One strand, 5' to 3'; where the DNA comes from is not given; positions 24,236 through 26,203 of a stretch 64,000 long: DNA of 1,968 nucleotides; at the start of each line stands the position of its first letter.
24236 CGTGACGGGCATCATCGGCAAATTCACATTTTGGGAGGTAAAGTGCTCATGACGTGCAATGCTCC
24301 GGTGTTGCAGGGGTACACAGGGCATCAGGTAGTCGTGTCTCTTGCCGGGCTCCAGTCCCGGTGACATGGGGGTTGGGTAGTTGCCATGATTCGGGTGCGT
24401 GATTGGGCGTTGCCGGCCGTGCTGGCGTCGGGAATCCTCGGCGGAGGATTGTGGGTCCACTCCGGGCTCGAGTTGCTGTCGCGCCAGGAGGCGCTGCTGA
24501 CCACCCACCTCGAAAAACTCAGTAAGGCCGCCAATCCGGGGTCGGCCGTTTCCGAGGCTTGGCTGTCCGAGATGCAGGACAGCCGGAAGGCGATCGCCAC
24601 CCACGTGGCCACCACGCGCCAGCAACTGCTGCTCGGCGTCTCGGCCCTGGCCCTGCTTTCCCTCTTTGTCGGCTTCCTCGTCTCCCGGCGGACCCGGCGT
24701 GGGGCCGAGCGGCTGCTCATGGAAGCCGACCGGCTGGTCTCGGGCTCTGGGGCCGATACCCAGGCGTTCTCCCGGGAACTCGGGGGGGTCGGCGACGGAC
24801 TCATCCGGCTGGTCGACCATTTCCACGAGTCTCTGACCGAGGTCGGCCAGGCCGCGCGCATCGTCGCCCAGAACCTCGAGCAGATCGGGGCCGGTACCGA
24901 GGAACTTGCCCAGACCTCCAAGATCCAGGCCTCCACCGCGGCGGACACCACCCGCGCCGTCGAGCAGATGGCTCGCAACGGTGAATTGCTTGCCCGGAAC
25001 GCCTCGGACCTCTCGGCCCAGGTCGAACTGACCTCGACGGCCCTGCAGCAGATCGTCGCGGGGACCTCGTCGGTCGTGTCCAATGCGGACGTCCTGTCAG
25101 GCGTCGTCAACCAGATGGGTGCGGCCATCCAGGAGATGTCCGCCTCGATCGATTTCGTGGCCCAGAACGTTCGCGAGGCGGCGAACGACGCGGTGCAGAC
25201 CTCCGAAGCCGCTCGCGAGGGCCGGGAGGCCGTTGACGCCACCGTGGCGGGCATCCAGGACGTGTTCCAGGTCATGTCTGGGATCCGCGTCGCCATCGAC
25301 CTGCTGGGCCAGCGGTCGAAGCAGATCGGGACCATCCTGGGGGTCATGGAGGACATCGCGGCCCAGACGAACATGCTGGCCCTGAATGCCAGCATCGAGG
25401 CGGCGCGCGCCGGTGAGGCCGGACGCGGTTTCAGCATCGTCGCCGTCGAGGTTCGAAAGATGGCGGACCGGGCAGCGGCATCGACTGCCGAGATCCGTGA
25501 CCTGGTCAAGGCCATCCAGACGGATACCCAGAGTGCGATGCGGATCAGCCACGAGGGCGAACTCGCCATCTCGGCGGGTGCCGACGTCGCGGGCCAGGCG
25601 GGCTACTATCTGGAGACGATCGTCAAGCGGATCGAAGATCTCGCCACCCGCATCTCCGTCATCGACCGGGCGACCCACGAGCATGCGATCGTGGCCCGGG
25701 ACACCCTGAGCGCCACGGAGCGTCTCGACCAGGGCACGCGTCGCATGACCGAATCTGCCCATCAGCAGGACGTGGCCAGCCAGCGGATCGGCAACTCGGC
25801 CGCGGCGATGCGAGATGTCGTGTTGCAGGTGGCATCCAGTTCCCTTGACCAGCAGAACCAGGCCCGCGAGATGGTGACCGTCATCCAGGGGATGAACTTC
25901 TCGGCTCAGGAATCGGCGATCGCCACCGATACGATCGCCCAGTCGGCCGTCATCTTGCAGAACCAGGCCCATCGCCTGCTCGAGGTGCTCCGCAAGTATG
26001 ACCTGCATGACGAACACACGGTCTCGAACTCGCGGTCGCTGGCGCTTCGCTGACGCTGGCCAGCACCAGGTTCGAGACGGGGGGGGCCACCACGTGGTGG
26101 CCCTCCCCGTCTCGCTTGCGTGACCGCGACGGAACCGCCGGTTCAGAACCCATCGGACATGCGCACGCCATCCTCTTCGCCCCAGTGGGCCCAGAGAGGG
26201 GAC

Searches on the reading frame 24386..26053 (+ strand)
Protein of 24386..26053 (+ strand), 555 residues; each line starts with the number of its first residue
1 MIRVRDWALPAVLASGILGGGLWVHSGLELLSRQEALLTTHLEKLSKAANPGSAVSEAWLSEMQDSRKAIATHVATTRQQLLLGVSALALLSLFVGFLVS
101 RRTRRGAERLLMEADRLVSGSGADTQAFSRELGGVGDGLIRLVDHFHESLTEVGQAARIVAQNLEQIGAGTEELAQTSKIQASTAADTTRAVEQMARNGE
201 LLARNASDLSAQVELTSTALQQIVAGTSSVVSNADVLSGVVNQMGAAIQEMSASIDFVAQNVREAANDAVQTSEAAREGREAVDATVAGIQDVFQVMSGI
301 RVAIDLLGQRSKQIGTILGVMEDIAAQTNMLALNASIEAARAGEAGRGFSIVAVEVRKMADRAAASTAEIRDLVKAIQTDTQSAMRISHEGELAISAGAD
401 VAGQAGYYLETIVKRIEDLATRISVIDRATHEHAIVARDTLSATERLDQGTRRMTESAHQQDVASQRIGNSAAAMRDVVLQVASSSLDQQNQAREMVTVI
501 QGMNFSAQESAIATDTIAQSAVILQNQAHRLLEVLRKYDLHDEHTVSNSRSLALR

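Call 65: search_protein_families(library=pfam, proteins=[window:24386-26053:+], max_evalue=0.00001)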
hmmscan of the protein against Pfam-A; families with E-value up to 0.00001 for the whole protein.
window:24386-26053:+ (555 aa): 1 family
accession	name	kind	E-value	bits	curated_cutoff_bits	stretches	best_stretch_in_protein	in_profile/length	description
PF00015.26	MCPsignal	-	2.4e-38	132.1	34.6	1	268-449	3-170/172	Methyl-accepting chemotaxis protein (MCP) signalling domain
